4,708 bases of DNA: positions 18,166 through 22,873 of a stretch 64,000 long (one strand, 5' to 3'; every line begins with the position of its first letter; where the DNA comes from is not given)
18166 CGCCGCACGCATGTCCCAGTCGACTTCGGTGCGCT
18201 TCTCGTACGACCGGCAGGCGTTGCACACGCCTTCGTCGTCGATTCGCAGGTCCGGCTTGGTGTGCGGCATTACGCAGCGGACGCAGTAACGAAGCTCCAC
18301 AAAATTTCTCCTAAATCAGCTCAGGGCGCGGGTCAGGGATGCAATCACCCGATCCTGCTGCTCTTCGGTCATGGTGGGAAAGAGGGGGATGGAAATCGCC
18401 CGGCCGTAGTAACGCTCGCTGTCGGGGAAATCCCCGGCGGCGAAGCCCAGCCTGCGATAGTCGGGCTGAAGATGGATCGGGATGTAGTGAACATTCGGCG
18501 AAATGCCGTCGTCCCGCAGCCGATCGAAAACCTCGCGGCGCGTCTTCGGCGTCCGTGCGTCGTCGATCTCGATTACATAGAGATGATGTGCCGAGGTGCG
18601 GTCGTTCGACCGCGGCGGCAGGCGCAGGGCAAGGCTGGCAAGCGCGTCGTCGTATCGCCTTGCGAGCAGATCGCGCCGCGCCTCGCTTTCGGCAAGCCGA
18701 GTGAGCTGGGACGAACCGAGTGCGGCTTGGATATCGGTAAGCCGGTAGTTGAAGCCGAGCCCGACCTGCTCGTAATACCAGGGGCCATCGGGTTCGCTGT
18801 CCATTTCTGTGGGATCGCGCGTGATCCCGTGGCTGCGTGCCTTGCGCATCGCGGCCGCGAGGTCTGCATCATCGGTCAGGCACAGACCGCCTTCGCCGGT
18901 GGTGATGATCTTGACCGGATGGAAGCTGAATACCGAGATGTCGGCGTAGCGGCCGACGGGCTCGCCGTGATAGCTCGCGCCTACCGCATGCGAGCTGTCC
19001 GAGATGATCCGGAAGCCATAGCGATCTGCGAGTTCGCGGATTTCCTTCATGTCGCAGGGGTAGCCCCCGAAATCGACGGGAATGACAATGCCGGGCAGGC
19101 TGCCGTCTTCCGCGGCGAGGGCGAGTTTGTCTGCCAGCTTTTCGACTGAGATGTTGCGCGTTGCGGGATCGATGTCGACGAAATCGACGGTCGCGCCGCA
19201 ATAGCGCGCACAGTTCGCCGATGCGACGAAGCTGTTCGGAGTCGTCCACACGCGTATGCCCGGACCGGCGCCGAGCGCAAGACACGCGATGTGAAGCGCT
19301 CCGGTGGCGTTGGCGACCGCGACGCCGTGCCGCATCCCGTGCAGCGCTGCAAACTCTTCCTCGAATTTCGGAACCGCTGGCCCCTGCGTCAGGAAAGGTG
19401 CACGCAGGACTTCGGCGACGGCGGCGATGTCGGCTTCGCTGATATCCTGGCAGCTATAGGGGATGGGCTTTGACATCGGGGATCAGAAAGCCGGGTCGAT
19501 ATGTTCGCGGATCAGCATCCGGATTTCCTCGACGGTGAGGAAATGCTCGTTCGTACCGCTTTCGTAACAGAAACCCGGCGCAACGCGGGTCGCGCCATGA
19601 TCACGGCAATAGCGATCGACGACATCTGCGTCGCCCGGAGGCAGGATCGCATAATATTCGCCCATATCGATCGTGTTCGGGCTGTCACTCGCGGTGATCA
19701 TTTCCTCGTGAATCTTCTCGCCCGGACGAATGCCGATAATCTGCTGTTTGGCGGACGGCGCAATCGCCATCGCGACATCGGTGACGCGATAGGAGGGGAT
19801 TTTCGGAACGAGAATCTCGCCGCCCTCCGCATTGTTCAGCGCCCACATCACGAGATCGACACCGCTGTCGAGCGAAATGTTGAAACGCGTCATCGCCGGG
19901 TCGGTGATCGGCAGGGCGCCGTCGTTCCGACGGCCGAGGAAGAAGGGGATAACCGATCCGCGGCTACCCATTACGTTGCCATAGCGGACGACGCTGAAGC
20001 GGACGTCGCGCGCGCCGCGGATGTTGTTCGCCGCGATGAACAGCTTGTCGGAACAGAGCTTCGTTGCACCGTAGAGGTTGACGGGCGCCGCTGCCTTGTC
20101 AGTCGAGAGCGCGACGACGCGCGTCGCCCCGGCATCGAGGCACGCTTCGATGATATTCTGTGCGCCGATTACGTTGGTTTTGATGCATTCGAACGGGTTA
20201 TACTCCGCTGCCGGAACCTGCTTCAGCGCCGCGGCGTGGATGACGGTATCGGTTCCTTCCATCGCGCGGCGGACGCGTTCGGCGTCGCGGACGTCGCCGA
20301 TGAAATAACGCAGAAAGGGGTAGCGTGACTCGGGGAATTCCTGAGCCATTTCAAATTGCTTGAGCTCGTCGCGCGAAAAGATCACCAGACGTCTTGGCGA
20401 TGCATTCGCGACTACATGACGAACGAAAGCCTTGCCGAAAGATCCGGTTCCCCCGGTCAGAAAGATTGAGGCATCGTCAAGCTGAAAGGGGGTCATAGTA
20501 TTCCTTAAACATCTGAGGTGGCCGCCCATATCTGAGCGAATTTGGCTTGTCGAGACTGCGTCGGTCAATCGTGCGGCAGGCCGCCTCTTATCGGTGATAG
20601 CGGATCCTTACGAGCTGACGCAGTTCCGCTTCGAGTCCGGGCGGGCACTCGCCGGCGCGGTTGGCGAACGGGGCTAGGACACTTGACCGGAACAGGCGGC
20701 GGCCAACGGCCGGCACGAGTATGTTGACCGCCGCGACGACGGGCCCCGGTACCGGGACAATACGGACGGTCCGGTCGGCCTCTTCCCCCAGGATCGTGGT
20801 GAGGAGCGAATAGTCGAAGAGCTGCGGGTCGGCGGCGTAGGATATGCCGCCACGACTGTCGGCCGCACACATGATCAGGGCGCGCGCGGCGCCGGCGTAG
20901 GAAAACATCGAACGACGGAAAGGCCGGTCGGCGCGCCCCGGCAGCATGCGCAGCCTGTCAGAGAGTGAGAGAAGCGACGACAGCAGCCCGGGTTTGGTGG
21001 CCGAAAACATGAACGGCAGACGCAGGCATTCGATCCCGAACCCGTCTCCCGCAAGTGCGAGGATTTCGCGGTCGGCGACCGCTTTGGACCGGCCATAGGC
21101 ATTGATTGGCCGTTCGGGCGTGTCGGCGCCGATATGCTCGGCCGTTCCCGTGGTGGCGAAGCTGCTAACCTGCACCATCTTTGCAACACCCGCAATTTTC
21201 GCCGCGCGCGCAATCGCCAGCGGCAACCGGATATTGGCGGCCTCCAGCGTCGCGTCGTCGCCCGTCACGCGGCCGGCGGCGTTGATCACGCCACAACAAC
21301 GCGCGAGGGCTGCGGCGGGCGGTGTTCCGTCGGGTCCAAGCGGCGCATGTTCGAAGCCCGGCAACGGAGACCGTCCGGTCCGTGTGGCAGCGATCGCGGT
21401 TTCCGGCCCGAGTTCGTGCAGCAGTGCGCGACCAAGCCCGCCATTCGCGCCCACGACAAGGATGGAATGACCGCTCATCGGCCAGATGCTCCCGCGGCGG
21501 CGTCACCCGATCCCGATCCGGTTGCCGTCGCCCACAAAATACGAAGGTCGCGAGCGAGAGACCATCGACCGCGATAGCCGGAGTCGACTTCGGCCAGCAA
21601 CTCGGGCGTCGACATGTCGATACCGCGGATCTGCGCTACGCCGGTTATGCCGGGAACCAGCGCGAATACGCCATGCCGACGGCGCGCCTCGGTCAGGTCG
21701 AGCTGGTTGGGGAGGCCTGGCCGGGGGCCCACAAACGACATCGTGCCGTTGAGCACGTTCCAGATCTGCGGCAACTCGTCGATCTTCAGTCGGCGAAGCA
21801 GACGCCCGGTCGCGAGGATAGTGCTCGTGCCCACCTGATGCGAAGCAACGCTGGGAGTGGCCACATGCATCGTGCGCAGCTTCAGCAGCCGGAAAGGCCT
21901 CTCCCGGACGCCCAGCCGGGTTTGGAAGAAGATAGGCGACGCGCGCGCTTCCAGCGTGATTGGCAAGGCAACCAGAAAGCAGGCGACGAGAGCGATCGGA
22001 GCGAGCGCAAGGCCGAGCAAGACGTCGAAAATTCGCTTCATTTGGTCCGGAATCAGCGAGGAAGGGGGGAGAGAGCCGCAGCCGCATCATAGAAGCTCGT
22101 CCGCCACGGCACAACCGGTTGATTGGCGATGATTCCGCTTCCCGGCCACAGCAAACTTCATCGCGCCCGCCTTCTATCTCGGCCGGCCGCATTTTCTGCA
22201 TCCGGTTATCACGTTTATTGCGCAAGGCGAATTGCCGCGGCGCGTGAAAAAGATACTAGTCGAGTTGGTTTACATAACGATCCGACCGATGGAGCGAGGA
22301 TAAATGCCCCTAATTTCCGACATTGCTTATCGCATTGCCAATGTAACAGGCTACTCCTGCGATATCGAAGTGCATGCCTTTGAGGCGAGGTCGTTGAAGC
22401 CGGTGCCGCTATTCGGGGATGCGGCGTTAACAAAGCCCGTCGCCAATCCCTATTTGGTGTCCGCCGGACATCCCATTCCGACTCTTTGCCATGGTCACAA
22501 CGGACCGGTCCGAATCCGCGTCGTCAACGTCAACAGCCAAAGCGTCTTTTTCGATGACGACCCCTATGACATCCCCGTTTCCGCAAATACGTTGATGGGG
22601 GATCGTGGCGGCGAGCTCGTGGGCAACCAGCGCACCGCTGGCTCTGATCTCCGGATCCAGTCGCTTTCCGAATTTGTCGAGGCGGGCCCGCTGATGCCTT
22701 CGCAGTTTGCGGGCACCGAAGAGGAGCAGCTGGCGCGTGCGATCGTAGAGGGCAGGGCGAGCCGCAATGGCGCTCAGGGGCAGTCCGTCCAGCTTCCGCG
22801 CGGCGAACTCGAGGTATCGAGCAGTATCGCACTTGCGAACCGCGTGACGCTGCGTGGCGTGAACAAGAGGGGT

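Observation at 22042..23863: Orphan phage-tailspike-like depolymerase gene divergently paired with the capsule precursor operon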

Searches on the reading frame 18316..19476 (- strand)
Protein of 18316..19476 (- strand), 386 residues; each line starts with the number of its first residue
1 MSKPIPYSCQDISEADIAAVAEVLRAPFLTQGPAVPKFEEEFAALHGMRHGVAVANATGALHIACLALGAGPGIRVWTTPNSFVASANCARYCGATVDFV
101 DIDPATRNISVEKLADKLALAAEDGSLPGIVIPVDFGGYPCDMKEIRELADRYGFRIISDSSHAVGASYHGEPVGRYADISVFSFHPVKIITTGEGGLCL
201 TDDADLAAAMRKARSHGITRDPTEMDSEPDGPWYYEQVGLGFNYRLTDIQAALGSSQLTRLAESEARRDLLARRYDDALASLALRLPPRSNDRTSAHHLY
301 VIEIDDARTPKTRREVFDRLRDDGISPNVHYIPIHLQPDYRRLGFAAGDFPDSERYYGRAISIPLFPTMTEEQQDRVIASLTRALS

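Call 3: search_protein_families(library=pfam, proteins=[window:18316-19476:-], max_evalue=0.01)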
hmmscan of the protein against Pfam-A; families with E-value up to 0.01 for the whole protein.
window:18316-19476:- (386 aa): 3 families
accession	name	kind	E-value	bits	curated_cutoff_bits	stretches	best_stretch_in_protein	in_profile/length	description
PF01041.23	DegT_DnrJ_EryC1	-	3.3e-106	356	19.8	1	11-381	2-359/360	DegT/DnrJ/EryC1/StrS aminotransferase family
PF00155.27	Aminotran_1_2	-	1.3e-07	31.6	19.7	1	35-169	44-194/361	Aminotransferase class I and II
PF01212.27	Beta_elim_lyase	-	0.00022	21.1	27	1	33-217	32-227/288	Beta-eliminating lyase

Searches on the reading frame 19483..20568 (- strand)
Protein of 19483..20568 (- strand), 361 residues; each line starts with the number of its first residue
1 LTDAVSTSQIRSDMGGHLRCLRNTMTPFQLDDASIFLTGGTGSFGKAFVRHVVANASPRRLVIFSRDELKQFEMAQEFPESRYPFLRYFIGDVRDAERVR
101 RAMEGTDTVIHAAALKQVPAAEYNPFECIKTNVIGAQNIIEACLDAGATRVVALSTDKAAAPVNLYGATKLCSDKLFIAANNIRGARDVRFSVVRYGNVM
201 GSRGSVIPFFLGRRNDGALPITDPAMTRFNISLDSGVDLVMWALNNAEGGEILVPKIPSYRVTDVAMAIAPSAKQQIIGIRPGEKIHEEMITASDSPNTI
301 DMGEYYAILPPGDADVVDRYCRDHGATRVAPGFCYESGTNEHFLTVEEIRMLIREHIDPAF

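Call 3: search_protein_families(library=pfam, proteins=[window:19483-20568:-], max_evalue=0.01)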
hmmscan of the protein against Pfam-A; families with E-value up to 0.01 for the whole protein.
window:19483-20568:- (361 aa): 10 families
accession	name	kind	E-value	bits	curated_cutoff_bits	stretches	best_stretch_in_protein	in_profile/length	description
PF02719.21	Polysacc_synt_2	-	1e-95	320.8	20.2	1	35-308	1-291/293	Polysaccharide biosynthesis protein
PF01370.27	Epimerase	-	7.6e-21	75.1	20.9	1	35-212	1-191/240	NAD dependent epimerase/dehydratase family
PF01073.25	3Beta_HSD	-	4.1e-16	59.3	22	1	37-162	2-122/280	3-beta hydroxysteroid dehydrogenase/isomerase family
PF16363.11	GDP_Man_Dehyd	-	2.1e-12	47.6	27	1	37-158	2-131/332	GDP-mannose 4,6 dehydratase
PF04321.23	RmlD_sub_bind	-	1.9e-10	40.7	27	1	35-179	3-138/287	RmlD substrate binding domain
PF13460.12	NAD_binding_10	-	8.9e-10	39.2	27.2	1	39-160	1-102/184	NAD(P)H-binding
PF07993.18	NAD_binding_4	-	1.5e-06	28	20.1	1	96-159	79-139/258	Male sterility protein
PF08659.16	KR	-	3.3e-05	24.3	22.6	1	34-115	2-91/180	KR domain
PF00106.31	adh_short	-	9.3e-05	22.4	26.6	1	35-199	3-182/195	short chain dehydrogenase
PF05368.20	NmrA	-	0.009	16.1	27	0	34-151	4-102/298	NmrA-like family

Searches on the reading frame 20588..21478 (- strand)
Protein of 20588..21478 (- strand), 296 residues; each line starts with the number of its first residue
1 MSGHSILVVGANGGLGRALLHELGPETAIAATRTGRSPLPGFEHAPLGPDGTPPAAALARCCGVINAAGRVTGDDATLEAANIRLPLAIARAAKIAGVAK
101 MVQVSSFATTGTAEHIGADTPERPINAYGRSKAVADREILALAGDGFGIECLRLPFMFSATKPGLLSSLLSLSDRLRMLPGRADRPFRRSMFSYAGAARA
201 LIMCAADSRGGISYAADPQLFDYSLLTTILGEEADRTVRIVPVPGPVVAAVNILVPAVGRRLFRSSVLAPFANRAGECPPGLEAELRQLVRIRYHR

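Call 3: search_protein_families(library=pfam, proteins=[window:20588-21478:-], max_evalue=0.01)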
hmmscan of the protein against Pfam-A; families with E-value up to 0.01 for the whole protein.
window:20588-21478:- (296 aa): 3 families
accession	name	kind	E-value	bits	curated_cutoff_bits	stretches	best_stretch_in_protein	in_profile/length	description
PF01370.27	Epimerase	-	4.8e-12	46.2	20.9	1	6-161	1-176/240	NAD dependent epimerase/dehydratase family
PF04321.23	RmlD_sub_bind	-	5e-08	32.8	27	1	5-175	2-169/287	RmlD substrate binding domain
PF13460.12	NAD_binding_10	-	0.0023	18.3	27.2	0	55-139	55-131/184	NAD(P)H-binding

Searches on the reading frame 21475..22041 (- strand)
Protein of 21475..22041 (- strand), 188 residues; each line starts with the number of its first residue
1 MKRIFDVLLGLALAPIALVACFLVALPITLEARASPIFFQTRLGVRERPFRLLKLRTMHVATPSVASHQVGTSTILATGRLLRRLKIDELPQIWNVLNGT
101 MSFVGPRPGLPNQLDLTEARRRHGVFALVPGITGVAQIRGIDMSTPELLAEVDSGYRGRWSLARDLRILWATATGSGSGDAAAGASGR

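Call 3: search_protein_families(library=pfam, proteins=[window:21475-22041:-], max_evalue=0.01)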
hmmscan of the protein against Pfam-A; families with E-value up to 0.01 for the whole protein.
window:21475-22041:- (188 aa): 1 family
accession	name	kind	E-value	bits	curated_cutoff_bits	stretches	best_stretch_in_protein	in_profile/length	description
PF02397.22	Bac_transf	-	1.3e-43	149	27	1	2-173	1-174/179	Bacterial sugar transferase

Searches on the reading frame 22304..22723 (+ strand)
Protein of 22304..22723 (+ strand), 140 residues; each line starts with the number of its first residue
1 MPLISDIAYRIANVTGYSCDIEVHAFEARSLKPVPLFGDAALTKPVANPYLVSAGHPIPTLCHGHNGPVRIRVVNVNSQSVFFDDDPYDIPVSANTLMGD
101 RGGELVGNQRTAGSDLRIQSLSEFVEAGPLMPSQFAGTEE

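Call 44: search_solved_structures(query=A2, max_evalue=10, show_alignments=2)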
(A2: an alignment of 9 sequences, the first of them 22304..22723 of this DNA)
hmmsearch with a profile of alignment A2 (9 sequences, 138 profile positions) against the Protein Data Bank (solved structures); distinct sequences matched with E-value up to 10: 7.
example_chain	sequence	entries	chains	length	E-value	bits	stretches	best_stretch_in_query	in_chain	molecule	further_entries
9vyg_n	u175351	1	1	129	3e-06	30.4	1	13-92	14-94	Tail spike protein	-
9vyg_m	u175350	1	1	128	3.1e-06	30.3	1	13-92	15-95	Tail spike protein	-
9vyg_o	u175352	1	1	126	3.2e-06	30.3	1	13-92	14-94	Tail spike protein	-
9vyh_m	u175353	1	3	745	3.4e-05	27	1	14-105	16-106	Tail spike protein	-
7eeq_A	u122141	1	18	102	0.0032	20.6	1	24-89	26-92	Tailspike head-binding domain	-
5yeu_A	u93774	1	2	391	1.3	12.1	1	70-107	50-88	Uncharacterized protein R354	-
5yet_A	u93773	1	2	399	1.4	12.1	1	70-107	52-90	Uncharacterized protein R354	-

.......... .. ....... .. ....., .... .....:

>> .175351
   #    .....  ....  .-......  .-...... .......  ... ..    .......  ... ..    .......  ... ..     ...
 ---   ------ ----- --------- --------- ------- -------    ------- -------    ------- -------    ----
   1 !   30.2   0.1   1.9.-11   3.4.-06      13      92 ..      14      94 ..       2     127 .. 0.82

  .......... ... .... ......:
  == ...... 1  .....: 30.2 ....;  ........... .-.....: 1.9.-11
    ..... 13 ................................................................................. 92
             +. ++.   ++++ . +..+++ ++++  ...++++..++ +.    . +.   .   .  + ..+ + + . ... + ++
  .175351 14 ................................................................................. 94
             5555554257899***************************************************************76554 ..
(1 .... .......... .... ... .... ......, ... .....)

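Call 45: search_protein_families(library=phrogs, alignment_id=A2, max_evalue=1)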
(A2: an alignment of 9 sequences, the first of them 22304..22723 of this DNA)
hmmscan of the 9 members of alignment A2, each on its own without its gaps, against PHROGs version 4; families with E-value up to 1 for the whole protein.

A. member 1, window:22304-22723:+ (140 aa): 0 families

B. families by the number of members that match (of 9 scanned): 17 families
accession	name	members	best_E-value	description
phrog_26190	-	2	0.017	-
phrog_13893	-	1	7.7e-08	tail protein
phrog_1171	-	1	7.1e-07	tail spike protein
phrog_18522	-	1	1.6e-06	tail protein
phrog_14558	-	1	6.6e-05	tail spike protein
phrog_27346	-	1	8.2e-05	-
phrog_32929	-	1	0.00015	-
phrog_21413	-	1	0.00018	-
phrog_20231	-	1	0.0011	tail protein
phrog_28871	-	1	0.002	-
phrog_13989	-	1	0.019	virion structural protein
phrog_17312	-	1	0.019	tail protein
phrog_14442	-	1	0.027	tail protein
phrog_18162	-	1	0.036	tail fiber protein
phrog_14646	-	1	0.17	-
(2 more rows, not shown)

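Call 52: find_related_loci(query=A2, collection=viral_contigs, flank=10000)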
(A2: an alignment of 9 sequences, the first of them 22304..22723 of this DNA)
Query A2 (140 aa) in viral_contigs; peptide patterns used: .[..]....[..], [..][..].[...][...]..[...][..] (x = any residue, [..] = any of these).
66 stretches matched a pattern, but none encodes a relative of the query by tblastn (E <= 1e-3).

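Call 59: predict_structure(alignment_id=A2)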
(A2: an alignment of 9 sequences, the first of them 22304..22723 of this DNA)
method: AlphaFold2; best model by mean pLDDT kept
length: 140 residues; sequences in the alignment: 9
mean_pLDDT: 66.3   pTM: 0.59
mean pLDDT of the five models: 66.3, 64.8, 64.4, 59.3, 58.8
residues with pLDDT >= 90: 14; 70-90: 54; 50-70: 27; < 50: 45
segments of 3 or more residues with pLDDT < 50: 95-125, 128-140
pLDDT, mean of each block of 10 residues (from residue 1): 65 60 89 89 90 75 86 83 75 48 38 42 48 41
secondary structure, 60 per line:
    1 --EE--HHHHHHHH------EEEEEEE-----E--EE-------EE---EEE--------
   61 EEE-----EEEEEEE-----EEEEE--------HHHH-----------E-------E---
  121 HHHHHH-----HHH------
elements in order: H7-14 E21-27 E50-52 E61-63 E69-75 E81-85 H94-97 H121-126

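Call 63: fold_search(model_id=the predicted structure, library=pdb)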
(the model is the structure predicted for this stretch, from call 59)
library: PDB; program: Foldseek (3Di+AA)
matches with E <= 10: 566; with E <= 0.001: 2
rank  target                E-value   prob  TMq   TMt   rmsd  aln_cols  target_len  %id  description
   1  9vyg_m                3.1e-04  1.00  0.49  0.53   9.9       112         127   16  Cyanopodophage Pan3 tail complex (released 2025-11-26)
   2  7eeq_A                9.0e-04  1.00  0.46  0.61   6.2        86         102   16  Cyanophage Pam1 tail machine (released 2021-10-20)
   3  9vyg_o                1.5e-03  1.00  0.48  0.52   3.2        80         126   19  Cyanopodophage Pan3 tail complex (released 2025-11-26)
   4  9vyg_n                3.1e-03  1.00  0.45  0.49  11.4       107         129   16  Cyanopodophage Pan3 tail complex (released 2025-11-26)
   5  7ukj_B                3.0e-02  0.96  0.39  0.10  15.0       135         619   10  In situ cryo-EM structure of bacteriophage Sf6 portal:gp7 complex at 2.7A resolution (released 2022-12-21)
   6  7ukj_C                4.5e-02  0.82  0.36  0.10  15.7       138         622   12  In situ cryo-EM structure of bacteriophage Sf6 portal:gp7 complex at 2.7A resolution (released 2022-12-21)
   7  9jg6_M                6.5e-02  0.97  0.39  0.37   7.4        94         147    6  The tail-complex structure of phage P22 (released 2025-02-26)
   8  2xc1_A                9.3e-02  0.97  0.40  0.10   7.9        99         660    8  Full-length Tailspike Protein Mutant Y108W of Bacteriophage P22 (released 2011-05-04)
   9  5gai_0                2.3e-01  0.93  0.37  0.09   3.6        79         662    8  Probabilistic Structural Models of Mature P22 Bacteriophage Portal, Hub, and Tailspike proteins (released 2016-02-17)
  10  1zvf_A                3.2e-01  0.07  0.17  0.14  10.8       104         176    9  The crystal structure of 3-hydroxyanthranilate 3,4-dioxygenase from Saccharomyces cerevisiae (released 2006-06-02)
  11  2r2c_A                3.4e-01  0.13  0.20  0.23  12.1        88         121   12  Crystal structure of a domain of the outer membrane lipoprotein Omp28 from Porphyromonas gingivalis (released 2007-09-25)
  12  1zvf_B                3.4e-01  0.08  0.18  0.16  10.5        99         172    9  The crystal structure of 3-hydroxyanthranilate 3,4-dioxygenase from Saccharomyces cerevisiae (released 2006-06-02)
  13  4npj_A                3.4e-01  0.06  0.18  0.10  17.5       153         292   12  Extended-Synaptotagmin 2, C2A- and C2B-domains (released 2014-01-29)
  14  6n0a_A                4.3e-01  0.35  0.27  0.16   5.1        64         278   11  Structure of the major pilin protein (T-18.1) from Streptococcus pyogenes serotype MGAS8232 (released 2019-04-17)
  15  6fqa_D                4.9e-01  0.18  0.21  0.22   6.6        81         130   11  Crystal structure of the CsuC-CsuA/B chaperone-subunit preassembly complex of the archaic chaperone-usher Csu pili of  (released 2018-09-26)
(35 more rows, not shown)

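Call 97: find_related_loci(query=A2, collection=metagenome_contigs, flank=9000)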
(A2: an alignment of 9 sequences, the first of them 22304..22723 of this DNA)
Query A2 (140 aa) in metagenome_contigs; peptide patterns used: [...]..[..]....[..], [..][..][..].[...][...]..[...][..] (x = any residue, [..] = any of these).
188 stretches matched a pattern; 8 encode a relative of the query (tblastn E <= 1e-3); 8 distinct loci.
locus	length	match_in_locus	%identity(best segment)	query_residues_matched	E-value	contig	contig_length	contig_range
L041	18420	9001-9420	56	1-140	6e-50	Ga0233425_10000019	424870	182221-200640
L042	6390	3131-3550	54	1-140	6e-49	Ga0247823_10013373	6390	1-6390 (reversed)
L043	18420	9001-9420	52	1-140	6e-47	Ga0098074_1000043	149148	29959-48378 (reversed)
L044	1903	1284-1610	45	1-110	1e-23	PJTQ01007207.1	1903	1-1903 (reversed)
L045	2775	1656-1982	45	1-110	1e-23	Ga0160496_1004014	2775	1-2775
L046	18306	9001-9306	41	4-107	2e-21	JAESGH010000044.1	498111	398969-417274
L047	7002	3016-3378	37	1-121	2e-19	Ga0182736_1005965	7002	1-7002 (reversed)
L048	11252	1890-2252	37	1-121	2e-19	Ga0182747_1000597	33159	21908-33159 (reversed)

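Call 99: search_protein_families(library=pfam, proteins=[L046:7594-8655:-, L046:8989-10950:+, L046:11483-12979:+, L046:13786-14592:+, L046:15451-16575:-, L046:16479-18306:+, L042:489-3008:+, L042:5040-6390:+, L048:614-1741:-, L048:3700-5460:-], max_evalue=0.0001)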
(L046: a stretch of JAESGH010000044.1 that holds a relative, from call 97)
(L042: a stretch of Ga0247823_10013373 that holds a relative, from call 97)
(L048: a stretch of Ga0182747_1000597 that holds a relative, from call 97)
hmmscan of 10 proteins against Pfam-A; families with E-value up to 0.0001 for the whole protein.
L046:7594-8655:- (353 aa): 10 families
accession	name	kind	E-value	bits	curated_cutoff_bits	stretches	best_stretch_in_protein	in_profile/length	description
PF01370.27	Epimerase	-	2.2e-57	194.7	20.9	1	18-277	1-240/240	NAD dependent epimerase/dehydratase family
PF16363.11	GDP_Man_Dehyd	-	4.8e-54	184.5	27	1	19-338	1-330/332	GDP-mannose 4,6 dehydratase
PF01073.25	3Beta_HSD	-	4e-18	65.9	22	1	20-174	2-157/280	3-beta hydroxysteroid dehydrogenase/isomerase family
PF02719.21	Polysacc_synt_2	-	3e-17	63.2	20.2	1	18-197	1-174/293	Polysaccharide biosynthesis protein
PF04321.23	RmlD_sub_bind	-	7e-14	52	27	1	16-176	1-138/287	RmlD substrate binding domain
PF13460.12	NAD_binding_10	-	2.7e-10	40.9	27.2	1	22-174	1-131/184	NAD(P)H-binding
PF08659.16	KR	-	2.7e-10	40.9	22.6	1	18-146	3-144/180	KR domain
PF05368.20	NmrA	-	9.3e-08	32.4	27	1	17-139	4-107/298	NmrA-like family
PF07993.18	NAD_binding_4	-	5.1e-07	29.6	20.1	1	20-178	1-192/258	Male sterility protein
PF00106.31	adh_short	-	1.2e-06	28.5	26.6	1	18-128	3-121/195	short chain dehydrogenase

L046:8989-10950:+ (653 aa): 0 families

L046:11483-12979:+ (498 aa): 0 families

L046:13786-14592:+ (268 aa): 0 families

L046:15451-16575:- (374 aa): 3 families
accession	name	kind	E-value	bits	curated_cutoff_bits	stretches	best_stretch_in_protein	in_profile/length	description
PF07859.19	Abhydrolase_3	-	1.5e-59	201.7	25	1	145-343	1-209/210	alpha/beta hydrolase fold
PF20434.5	BD-FAE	-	2.4e-15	57.1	26.8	1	132-234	3-113/215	BD-FAE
PF10340.15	Say1_Mug180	-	2e-07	30.6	21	1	137-287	119-275/374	Steryl acetyl hydrolase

L046:16479-18306:+ (609 aa): 2 families
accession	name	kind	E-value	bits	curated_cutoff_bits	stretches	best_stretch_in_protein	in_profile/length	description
PF01855.24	POR_N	-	1.6e-50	172.5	27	1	306-469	8-171/231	Pyruvate flavodoxin/ferredoxin oxidoreductase, thiamine diP-bdg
PF01558.24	POR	-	5.5e-26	92.2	27.4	1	68-256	2-172/173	Pyruvate ferredoxin/flavodoxin oxidoreductase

L042:489-3008:+ (839 aa): 0 families

L042:5040-6390:+ (450 aa): 1 family
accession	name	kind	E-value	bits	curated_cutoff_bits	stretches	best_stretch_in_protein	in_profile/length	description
PF02696.19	SelO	-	1.8e-102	344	22.8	1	26-449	7-435/466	Protein adenylyltransferase SelO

L048:614-1741:- (375 aa): 2 families
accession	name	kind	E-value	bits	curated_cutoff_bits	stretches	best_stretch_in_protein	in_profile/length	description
PF00005.33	ABC_tran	-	1.9e-32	113.2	25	1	83-225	1-137/137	ABC transporter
PF13304.12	AAA_21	-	1.8e-08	35.2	27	0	196-254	237-298/304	AAA domain, putative AbiEii toxin, Type IV TA system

L048:3700-5460:- (586 aa): 0 families

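Call 102: search_solved_structures(query=L042:489-3008:+, max_evalue=1)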
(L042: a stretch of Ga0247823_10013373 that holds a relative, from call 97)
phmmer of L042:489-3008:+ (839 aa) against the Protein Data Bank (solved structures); distinct sequences matched with E-value up to 1: 0.

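Call 110: find_related_loci(query=A2, collection=genome_contigs, flank=9000)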
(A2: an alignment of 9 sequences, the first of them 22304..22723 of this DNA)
Query A2 (140 aa) in genome_contigs; peptide patterns used: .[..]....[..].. (x = any residue, [..] = any of these).
28 stretches matched a pattern; 5 encode a relative of the query (tblastn E <= 1e-3); 5 distinct loci.
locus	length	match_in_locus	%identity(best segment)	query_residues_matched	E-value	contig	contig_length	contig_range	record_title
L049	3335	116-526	56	4-140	3e-50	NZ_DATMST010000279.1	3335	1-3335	MAG: Sphingopyxis sp. isolate SMAG_U12993 k141_64965, whole genome shotgun sequence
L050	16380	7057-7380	44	1-110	8e-25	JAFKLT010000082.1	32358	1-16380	MAG: Sphingomonadales bacterium isolate SCN18_30_10_14_R5_P_65_13 SCN18_30_10_14_R5_P_scaffold_602, whole genome shotgun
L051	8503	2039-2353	47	1-107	2e-23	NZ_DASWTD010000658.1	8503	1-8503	MAG: Sphingopyxis sp. isolate SMAG_U3566 k141_62416, whole genome shotgun sequence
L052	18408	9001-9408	39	1-129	4e-23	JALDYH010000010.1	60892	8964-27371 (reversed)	MAG: Sphingopyxis sp. isolate MCT-ROC-13 NODE_168_length_60892_cov_8.106136, whole genome shotgun sequence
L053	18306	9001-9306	41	4-107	2e-21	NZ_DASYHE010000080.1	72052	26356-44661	MAG: Sphingopyxis sp. isolate SMAG_U4232 k141_3174, whole genome shotgun sequence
